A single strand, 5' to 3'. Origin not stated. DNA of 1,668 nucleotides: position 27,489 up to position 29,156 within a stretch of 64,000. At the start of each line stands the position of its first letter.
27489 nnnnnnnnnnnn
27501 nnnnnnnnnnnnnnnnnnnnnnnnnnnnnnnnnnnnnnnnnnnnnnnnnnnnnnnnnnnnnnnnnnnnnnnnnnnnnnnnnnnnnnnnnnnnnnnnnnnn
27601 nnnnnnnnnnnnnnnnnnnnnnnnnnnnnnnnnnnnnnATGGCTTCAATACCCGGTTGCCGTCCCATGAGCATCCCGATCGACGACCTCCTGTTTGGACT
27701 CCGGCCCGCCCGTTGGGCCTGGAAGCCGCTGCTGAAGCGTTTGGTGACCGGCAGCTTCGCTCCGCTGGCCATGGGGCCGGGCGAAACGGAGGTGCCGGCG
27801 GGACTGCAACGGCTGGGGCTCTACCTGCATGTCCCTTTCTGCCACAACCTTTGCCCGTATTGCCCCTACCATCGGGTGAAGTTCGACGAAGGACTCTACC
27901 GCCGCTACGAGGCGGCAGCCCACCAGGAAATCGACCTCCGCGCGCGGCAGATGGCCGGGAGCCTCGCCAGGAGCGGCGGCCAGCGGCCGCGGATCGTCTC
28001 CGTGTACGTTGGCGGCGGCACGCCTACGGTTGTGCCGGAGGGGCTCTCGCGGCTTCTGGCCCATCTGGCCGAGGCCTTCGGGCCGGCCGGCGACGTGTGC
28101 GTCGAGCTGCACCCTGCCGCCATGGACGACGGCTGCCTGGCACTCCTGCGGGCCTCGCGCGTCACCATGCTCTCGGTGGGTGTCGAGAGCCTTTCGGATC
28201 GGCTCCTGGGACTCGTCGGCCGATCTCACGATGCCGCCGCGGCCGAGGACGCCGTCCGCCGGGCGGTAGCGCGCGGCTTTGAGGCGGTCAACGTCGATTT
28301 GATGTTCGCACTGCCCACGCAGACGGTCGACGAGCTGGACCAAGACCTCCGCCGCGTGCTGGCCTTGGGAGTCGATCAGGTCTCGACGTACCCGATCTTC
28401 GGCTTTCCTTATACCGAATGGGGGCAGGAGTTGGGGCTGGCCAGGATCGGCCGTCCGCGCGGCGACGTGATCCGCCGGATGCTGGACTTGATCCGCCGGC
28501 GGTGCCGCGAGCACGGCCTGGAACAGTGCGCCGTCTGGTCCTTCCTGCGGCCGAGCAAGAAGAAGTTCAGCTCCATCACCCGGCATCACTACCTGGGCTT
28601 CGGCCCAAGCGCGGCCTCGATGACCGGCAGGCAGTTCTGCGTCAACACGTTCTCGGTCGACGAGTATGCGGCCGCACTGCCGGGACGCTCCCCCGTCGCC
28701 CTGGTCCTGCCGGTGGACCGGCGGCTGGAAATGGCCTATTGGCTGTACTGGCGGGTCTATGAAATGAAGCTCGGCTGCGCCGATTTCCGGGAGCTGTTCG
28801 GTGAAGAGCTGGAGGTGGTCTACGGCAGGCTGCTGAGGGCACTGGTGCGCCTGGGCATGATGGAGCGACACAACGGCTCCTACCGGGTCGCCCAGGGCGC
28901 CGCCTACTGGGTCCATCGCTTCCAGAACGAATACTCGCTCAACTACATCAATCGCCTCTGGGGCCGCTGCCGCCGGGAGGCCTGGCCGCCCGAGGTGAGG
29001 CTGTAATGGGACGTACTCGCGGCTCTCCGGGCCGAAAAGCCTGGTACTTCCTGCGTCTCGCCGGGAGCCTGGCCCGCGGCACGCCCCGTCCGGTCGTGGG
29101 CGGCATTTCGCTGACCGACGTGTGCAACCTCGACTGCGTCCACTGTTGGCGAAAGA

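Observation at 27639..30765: Translationally coupled operon of a HemN-like rSAM enzyme, a second rSAM enzyme and a formyltransferase, divergent from a glycosyltransferase/PQQ-propeller operon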

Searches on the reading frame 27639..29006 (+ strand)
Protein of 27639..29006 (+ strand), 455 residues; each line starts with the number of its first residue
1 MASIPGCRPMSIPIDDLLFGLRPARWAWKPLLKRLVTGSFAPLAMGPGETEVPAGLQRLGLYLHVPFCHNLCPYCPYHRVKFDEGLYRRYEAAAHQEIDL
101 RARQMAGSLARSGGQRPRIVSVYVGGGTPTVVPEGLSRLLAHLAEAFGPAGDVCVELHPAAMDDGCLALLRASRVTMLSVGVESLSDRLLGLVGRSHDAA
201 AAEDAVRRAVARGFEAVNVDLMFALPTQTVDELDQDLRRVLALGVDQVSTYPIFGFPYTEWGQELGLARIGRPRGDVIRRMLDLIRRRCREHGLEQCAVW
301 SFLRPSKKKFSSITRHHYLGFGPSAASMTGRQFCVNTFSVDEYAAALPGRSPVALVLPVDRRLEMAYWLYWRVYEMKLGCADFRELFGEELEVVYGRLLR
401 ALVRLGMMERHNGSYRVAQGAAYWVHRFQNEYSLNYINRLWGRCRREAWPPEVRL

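Call 3: search_protein_families(library=pfam, proteins=[window:27639-29006:+], max_evalue=0.01)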
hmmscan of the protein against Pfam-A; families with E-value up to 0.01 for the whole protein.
window:27639-29006:+ (455 aa): 1 family
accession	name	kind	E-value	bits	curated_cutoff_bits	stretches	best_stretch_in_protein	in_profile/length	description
PF04055.27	Radical_SAM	-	4.9e-19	69.5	29.5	1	63-239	2-165/166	Radical SAM superfamily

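Call 4: search_protein_families(library=ncbifam, proteins=[window:27639-29006:+], max_evalue=0.01)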
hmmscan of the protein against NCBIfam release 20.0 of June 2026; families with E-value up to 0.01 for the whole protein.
window:27639-29006:+ (455 aa): 21 families
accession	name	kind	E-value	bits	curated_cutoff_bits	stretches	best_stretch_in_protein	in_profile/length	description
NF006385.0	PRK08629.1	equivalog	1.3e-48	165.9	355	1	59-419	53-400/439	coproporphyrinogen III oxidase family protein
NF006067.1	PRK08208.1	equivalog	7.8e-36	123.9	380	1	57-342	34-314/427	STM4012 family radical SAM protein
TIGR00539.1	hemN_rel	equivalog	4.9e-35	121.3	205.4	1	61-344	3-279/361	radical SAM family heme chaperone HemW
TIGR04107.1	rSAM_HutW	equivalog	7.3e-33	114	400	1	59-430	41-412/419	heme anaerobic degradation radical SAM methyltransferase ChuW/HutW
TIGR00538.1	hemN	equivalog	1.4e-25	90.1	324.95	1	59-253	50-240/454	oxygen-independent coproporphyrinogen III oxidase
TIGR03994.1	rSAM_HemZ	equivalog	1.7e-25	90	321.4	1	58-249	84-272/401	coproporphyrinogen dehydrogenase HemZ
NF005133.0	PRK06582.1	equivalog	9.9e-18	64.3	597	1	58-252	11-198/390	coproporphyrinogen III oxidase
NF004567.0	PRK05904.1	equivalog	2.4e-16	59.9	355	1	61-251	9-190/353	coproporphyrinogen III oxidase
NF006064.0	PRK08207.2-2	equivalog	2.4e-16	59.8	504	1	57-248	143-333/465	coproporphyrinogen III oxidase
NF006066.0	PRK08207.2-5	equivalog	4.2e-16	58.6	1117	1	57-249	189-380/518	coproporphyrinogen III oxidase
NF006061.0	PRK08207.1-4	equivalog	1.3e-14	53.9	702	1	58-240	173-355/501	coproporphyrinogen III oxidase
NF006060.0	PRK08207.1-3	equivalog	1.4e-14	53.8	653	1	57-249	148-340/477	coproporphyrinogen III oxidase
NF006062.0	PRK08207.1-5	equivalog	1.8e-09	36.9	1007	1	59-249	149-339/476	coproporphyrinogen III oxidase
NF006063.0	PRK08207.2-1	equivalog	1e-08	34.3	1074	1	57-238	191-371/518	coproporphyrinogen III oxidase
NF006065.0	PRK08207.2-4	equivalog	2.1e-08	33.6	922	1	60-247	170-360/484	coproporphyrinogen III oxidase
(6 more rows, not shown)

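Call 5: find_homologous_proteins(query=window:27639-29006:+)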
Query window:27639-29006:+ (455 aa): 1691 proteins with E <= 0.001 among 8000 candidates; the best 120 are listed.
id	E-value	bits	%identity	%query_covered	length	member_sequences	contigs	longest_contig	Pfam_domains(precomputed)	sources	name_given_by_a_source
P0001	9.1e-284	960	93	98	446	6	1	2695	PF04055.28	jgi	jgi:oxygen-independent coproporphyrinogen-3 oxidase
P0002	2.2e-265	899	86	98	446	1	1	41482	PF04055.28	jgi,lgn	-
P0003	1.7e-262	889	84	98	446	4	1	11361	PF04055.28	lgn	-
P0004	6.3e-260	881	84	98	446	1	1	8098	PF04055.28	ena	-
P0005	1.4e-253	860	82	98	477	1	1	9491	PF04055.28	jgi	jgi:coproporphyrinogen III oxidase-like Fe-S oxidoreductase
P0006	1.6e-251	853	81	98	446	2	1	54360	PF04055.28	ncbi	-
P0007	3.0e-251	852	81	98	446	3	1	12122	PF04055.28,PF06969.23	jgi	-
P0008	3.2e-251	852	82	98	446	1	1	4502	PF04055.28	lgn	-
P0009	3.3e-250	849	83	98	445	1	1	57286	PF04055.28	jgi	jgi:oxygen-independent coproporphyrinogen-3 oxidase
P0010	3.8e-246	836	80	98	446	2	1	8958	PF04055.28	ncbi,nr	ncbi:MAG: radical SAM protein [Pirellulales bacterium]|nr:radical SAM protein [Pirellulales bacteriu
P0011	7.8e-246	835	80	98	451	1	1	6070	PF04055.28,PF06969.23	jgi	jgi:coproporphyrinogen III oxidase-like Fe-S oxidoreductase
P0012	8.2e-246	835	80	98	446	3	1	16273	PF04055.28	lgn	-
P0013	1.4e-245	834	80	98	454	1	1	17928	PF04055.28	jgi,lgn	-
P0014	2.6e-243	826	78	98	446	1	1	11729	PF04055.28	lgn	-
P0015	6.4e-238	808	77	98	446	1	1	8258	PF04055.28,PF06969.23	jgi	jgi:oxygen-independent coproporphyrinogen-3 oxidase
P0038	7.4e-204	696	66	97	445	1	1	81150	PF04055.28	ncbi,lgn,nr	ncbi:MAG: radical SAM protein [Planctomycetes bacterium]|nr:radical SAM protein [Planctomycetota bac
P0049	1.5e-192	659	63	97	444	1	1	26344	PF04055.28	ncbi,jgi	jgi:oxygen-independent coproporphyrinogen-3 oxidase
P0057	2.6e-190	652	62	98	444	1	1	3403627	PF04055.28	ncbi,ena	-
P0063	4.8e-186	637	64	98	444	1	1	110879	PF04055.28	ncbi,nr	ncbi:MAG: radical SAM protein [Elusimicrobia bacterium]|nr:radical SAM protein [Elusimicrobiota bact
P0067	1.7e-183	629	63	97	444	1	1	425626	PF04055.28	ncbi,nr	ncbi:MAG: radical SAM protein [Elusimicrobia bacterium]|nr:radical SAM protein [Elusimicrobiota bact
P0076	5.2e-172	591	55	97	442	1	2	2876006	PF04055.28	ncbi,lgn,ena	-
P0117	1.1e-156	541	59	94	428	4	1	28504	PF04055.28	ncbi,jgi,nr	ncbi:MAG: radical SAM protein [Thermoanaerobaculaceae bacterium]|jgi:oxygen-independent coproporphyr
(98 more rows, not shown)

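Call 8: find_encoding_contigs(protein=P0063, flank=10000, max_places=2)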
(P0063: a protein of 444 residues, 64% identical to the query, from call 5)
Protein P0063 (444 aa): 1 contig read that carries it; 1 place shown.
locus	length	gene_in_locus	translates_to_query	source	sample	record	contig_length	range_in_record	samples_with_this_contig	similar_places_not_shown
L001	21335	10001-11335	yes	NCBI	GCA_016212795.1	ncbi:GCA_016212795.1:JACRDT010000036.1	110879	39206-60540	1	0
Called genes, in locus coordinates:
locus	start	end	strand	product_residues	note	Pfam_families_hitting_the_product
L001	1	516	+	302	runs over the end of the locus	PF01545:Cation_efflux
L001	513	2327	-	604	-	PF17203:sCache_3_2 (faint), PF00672:HAMP, PF00989:PAS, PF13188:PAS_8, PF08448:PAS_4, PF13426:PAS_9, PF00512:HisKA, PF02518:HATPase_c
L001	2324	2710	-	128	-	PF00072:Response_reg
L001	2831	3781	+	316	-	PF04909:Amidohydro_2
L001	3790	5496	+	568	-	-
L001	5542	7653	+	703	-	PF11028:TMEM260_N, PF13428:TPR_14 (faint), PF14559:TPR_19 (faint), PF00515:TPR_1 (faint), PF07719:TPR_2 (faint), PF13371:TPR_9 (weak), PF13424:TPR_12 (weak), PF13432:TPR_16, +4 more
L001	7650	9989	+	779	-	PF11028:TMEM260_N, PF07719:TPR_2 (faint), PF28495:TMEM260_2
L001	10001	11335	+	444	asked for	PF04055:Radical_SAM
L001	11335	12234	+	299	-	PF04055:Radical_SAM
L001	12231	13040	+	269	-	PF00551:Formyl_trans_N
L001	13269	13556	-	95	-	-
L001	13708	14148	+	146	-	-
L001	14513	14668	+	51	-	-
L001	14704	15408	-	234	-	PF21842:DUF6901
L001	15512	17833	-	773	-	PF00069:Pkinase, PF01636:APH (faint), PF07714:PK_Tyr_Ser-Thr, PF03109:ABC1 (weak), PF08238:Sel1 (weak)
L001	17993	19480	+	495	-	PF16697:Yop-YscD_cpl, PF00498:FHA, PF00069:Pkinase, PF03109:ABC1 (faint), PF07714:PK_Tyr_Ser-Thr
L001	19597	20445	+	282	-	-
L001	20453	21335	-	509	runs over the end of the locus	PF02074:Peptidase_M32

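Call 9: find_encoding_contigs(protein=P0117, flank=8000, max_places=2)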
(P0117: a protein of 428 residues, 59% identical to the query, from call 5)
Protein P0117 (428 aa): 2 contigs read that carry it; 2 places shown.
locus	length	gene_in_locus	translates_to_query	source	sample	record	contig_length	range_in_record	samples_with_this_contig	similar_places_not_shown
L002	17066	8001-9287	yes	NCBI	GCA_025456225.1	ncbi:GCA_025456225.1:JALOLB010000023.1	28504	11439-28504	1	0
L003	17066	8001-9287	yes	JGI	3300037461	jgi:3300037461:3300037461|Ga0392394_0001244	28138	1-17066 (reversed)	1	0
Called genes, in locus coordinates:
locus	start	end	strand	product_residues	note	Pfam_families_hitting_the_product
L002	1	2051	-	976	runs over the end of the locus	-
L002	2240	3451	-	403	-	PF00144:Beta-lactamase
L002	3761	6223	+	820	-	PF12704:MacB_PCD, PF02687:FtsX, PF12704:MacB_PCD, PF02687:FtsX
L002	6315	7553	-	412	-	PF13173:AAA_14, PF13635:DUF4143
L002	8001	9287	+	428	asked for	PF04055:Radical_SAM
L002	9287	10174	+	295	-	PF04055:Radical_SAM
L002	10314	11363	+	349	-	PF08240:ADH_N, PF01262:AlaDh_PNT_C (weak), PF00107:ADH_zinc_N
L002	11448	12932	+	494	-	PF16371:MetallophosN, PF00149:Metallophos, PF16370:MetallophosC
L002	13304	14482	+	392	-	PF06580:His_kinase, PF02518:HATPase_c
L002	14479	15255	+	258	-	PF00072:Response_reg, PF04397:LytTR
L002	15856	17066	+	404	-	PF24684:Vgb_lyase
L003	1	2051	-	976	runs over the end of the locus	-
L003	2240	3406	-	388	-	PF00144:Beta-lactamase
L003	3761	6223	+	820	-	PF12704:MacB_PCD, PF02687:FtsX, PF12704:MacB_PCD, PF02687:FtsX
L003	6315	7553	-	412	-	PF13173:AAA_14, PF13635:DUF4143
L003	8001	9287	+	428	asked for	PF04055:Radical_SAM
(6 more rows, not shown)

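Call 10: find_encoding_contigs(protein=P0076, flank=8000, max_places=2)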
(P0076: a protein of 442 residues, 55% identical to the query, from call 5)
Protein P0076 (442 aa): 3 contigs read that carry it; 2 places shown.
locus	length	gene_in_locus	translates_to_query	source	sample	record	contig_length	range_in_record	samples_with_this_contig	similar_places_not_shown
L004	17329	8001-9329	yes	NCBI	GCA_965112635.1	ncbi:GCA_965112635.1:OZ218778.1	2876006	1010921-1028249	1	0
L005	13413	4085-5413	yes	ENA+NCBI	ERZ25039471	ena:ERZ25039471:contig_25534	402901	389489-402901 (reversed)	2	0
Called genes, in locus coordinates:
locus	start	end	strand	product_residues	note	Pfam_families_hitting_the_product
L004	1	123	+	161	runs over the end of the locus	-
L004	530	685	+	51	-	-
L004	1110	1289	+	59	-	-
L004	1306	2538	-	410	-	PF00872:Transposase_mut, PF10551:MULE (weak)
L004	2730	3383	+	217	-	-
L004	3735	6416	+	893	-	PF01807:Zn_ribbon_DnaG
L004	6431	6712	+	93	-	-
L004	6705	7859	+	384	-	PF00589:Phage_integrase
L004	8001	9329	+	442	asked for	PF04055:Radical_SAM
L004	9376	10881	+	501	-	PF22848:ASD1_dom, PF06964:Alpha-L-AF_C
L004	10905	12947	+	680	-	PF01055:Glyco_hydro_31_2nd (faint), PF02065:Melibiase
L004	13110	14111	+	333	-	PF00248:Aldo_ket_red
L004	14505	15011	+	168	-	-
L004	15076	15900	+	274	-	-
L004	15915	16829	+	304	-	-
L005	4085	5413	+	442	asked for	PF04055:Radical_SAM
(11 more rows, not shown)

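Call 11: find_encoding_contigs(protein=P0057, flank=8000, max_places=2)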
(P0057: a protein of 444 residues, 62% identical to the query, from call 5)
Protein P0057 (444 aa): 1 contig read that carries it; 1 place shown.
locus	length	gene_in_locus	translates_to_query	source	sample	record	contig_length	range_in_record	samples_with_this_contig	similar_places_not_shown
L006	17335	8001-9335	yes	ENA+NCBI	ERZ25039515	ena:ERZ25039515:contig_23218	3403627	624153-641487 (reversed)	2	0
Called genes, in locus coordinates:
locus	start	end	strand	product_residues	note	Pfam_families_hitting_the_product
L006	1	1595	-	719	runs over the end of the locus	-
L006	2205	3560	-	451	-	PF00474:SSF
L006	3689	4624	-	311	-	PF00701:DHDPS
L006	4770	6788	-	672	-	PF22842:Pel9A-like_beta_helix (weak), PF21231:GH141_M, PF13229:Beta_helix (weak), PF05048:NosD (faint)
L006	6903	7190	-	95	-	-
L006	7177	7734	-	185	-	-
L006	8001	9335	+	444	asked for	PF04055:Radical_SAM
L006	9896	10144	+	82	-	PF01037:AsnC_trans_reg, PF22482:AsnC_trans_reg_3 (weak)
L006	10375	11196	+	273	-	PF00591:Glycos_transf_3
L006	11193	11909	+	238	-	PF00218:IGPS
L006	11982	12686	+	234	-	PF00697:PRAI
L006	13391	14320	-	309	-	PF00989:PAS, PF13188:PAS_8 (weak), PF13426:PAS_9 (weak), PF01627:Hpt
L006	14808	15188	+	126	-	-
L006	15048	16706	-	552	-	PF08447:PAS_3 (faint), PF08448:PAS_4 (weak), PF01590:GAF, PF13185:GAF_2, PF00512:HisKA, PF02518:HATPase_c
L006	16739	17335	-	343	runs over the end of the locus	PF00989:PAS, PF13188:PAS_8 (faint), PF08448:PAS_4, PF13426:PAS_9, PF08447:PAS_3 (weak), PF08448:PAS_4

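Call 13: search_solved_structures(query=window:27639-29006:+, max_evalue=0.001)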
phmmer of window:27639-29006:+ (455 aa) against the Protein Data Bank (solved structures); distinct sequences matched with E-value up to 0.001: 2.
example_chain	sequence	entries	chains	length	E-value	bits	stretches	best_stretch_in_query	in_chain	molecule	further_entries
9p2u_A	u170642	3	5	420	7.8e-24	87.7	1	57-335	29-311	Radical S-adenosylmethionine methyltransferase NocN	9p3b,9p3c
1olt_A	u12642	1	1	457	2.3e-20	76.3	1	58-257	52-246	OXYGEN-INDEPENDENT COPROPORPHYRINOGEN III OXIDASE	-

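Call 20: search_protein_families(library=padloc, proteins=[window:27639-29006:+], max_evalue=0.01)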
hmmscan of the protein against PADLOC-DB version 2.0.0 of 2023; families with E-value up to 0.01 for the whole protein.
window:27639-29006:+ (455 aa): 0 families

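Call 33: search_protein_families(library=ncbifam, proteins=[L002:8001-9287:+, L002:9287-10174:+], max_evalue=0.00001)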
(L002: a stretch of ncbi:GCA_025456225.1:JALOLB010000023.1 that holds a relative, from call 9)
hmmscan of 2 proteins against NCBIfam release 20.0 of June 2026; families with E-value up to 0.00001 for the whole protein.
L002:8001-9287:+ (428 aa): 19 families
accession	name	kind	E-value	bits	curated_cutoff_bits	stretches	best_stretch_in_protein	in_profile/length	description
NF006385.0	PRK08629.1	equivalog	1.3e-42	146.1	355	1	41-359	55-369/439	coproporphyrinogen III oxidase family protein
TIGR04107.1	rSAM_HutW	equivalog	1.2e-40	139.6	400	1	39-404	40-413/419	heme anaerobic degradation radical SAM methyltransferase ChuW/HutW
NF006067.1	PRK08208.1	equivalog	5.3e-37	127.8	380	1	40-301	37-302/427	STM4012 family radical SAM protein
TIGR00539.1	hemN_rel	equivalog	6.8e-32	111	205.4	1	41-233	3-198/361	radical SAM family heme chaperone HemW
TIGR00538.1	hemN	equivalog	2.8e-29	102.2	324.95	1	40-228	51-244/454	oxygen-independent coproporphyrinogen III oxidase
TIGR03994.1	rSAM_HemZ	equivalog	4.3e-28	98.6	321.4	1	40-214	86-266/401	coproporphyrinogen dehydrogenase HemZ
NF005133.0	PRK06582.1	equivalog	1.9e-23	83.2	597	1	41-223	14-198/390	coproporphyrinogen III oxidase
NF004567.0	PRK05904.1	equivalog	1e-20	74.3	355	1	41-224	9-192/353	coproporphyrinogen III oxidase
NF006064.0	PRK08207.2-2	equivalog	2e-16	60.1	504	1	40-215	146-329/465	coproporphyrinogen III oxidase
NF006060.0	PRK08207.1-3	equivalog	3.4e-14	52.5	653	1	40-211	151-331/477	coproporphyrinogen III oxidase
NF006061.0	PRK08207.1-4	equivalog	3e-13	49.4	702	1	41-208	176-352/501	coproporphyrinogen III oxidase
NF006066.0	PRK08207.2-5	equivalog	8.5e-12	44.4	1117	1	41-220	193-380/518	coproporphyrinogen III oxidase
NF006065.0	PRK08207.2-4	equivalog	1.9e-10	40.4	922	1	40-213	170-355/484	coproporphyrinogen III oxidase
NF006063.0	PRK08207.2-1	equivalog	2.7e-10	39.5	1074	1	40-198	194-360/518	coproporphyrinogen III oxidase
NF006059.0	PRK08207.1-1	equivalog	2.3e-09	36.5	1012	1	41-210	174-352/496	coproporphyrinogen III oxidase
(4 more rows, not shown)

L002:9287-10174:+ (295 aa): 23 families
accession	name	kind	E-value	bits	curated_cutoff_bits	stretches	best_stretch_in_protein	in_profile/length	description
TIGR02668.1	moaA_archaeal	equivalog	3.5e-12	45.9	325.25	1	27-110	14-96/303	GTP 3',8-cyclase MoaA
TIGR02666.1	moaA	equivalog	2e-10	40.1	284.05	1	27-109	14-101/336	GTP 3',8-cyclase MoaA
NF001199.0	PRK00164.2-1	equivalog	3.8e-10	39.4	231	1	27-110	16-98/308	GTP 3',8-cyclase MoaA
NF033640.1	N_Twi_rSAM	subfamily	2.3e-09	36.9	170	1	30-196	118-317/398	twitch domain-containing radical SAM protein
TIGR04546.1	rSAM_ahbC_deAc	equivalog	3.5e-09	35.9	650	1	28-163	44-189/390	12,18-didecarboxysiroheme deacetylase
NF045574.1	sacti_mat_StsB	exception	1.2e-08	34.3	625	1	28-116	101-186/466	StsB family radical SAM/SPASM domain sactipeptide maturase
NF045702.1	rSAM_GDGT_ether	equivalog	2.3e-08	33.1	450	1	23-109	86-174/486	tetraether lipid synthase Tes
TIGR03961.1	rSAM_PTO1314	hypoth_equivalog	3.2e-08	33.3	306.05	1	21-242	21-242/332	PTO1314 family radical SAM protein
NF038283.1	viperin_w_prok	equivalog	3.7e-08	32.9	180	1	29-110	8-94/281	viperin family antiviral radical SAM protein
TIGR04280.1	geopep_mat_rSAM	hypoth_equivalog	8.8e-08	31.5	400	1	27-150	88-232/428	geopeptide radical SAM maturase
TIGR03956.1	rSAM_HydE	equivalog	3.8e-07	29.7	254.6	1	23-84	48-114/340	[FeFe] hydrogenase H-cluster radical SAM maturase HydE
NF049973.1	radical_Rv1681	equivalog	5e-07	29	380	1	32-94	81-146/326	Rv1681 family radical SAM protein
NF045646.2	rSAM_Se_TrsS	equivalog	6.3e-07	28.3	490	1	28-109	91-171/441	radical SAM (seleno)protein TrsS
NF047865.1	rSAM_PapB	equivalog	6.7e-07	28.8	340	1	26-183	6-183/330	PapB family radical SAM/SPASM ranthipeptide maturase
TIGR04466.1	rSAM_BlsE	equivalog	7.4e-07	28.9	400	1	23-153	4-139/327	cytosylglucuronate decarboxylase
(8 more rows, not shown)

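Call 42: find_encoding_contigs(protein=P0038, flank=10000, max_places=1)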
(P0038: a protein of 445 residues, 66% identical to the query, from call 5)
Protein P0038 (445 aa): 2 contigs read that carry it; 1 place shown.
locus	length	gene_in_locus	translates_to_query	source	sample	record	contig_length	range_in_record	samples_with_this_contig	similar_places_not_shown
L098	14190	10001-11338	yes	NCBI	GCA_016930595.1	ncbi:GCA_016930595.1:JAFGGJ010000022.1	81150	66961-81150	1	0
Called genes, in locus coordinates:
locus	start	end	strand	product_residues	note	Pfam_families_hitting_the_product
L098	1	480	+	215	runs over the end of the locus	-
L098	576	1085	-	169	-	-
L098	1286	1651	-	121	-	PF02311:AraC_binding, PF07883:Cupin_2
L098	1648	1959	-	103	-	PF09413:DUF2007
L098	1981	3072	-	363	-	PF01208:URO-D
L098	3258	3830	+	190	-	PF00657:Lipase_GDSL, PF13472:Lipase_GDSL_2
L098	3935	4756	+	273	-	-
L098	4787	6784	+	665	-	PF05448:AXE1 (weak)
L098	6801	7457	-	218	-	PF01928:CYTH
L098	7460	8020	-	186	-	PF11453:DUF2950 (weak)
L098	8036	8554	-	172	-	PF01844:HNH, PF13395:HNH_4 (weak), PF14279:HNH_5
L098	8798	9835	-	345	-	PF23381:Beta-prop_IFT122_1st, PF24814:WD40_Prp19, PF24817:WD40_WDHD1_1st, PF25174:Beta-prop_THOC3, PF25175:Beta-prop_WDR5, PF23414:Beta-prop_EML_2, PF25173:Beta-prop_WDR3_1st, PF25168:Beta-prop_WDR36-Utp21_2nd, +29 more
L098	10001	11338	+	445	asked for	PF04055:Radical_SAM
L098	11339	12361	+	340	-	-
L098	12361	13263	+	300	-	PF04055:Radical_SAM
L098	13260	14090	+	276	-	PF00551:Formyl_trans_N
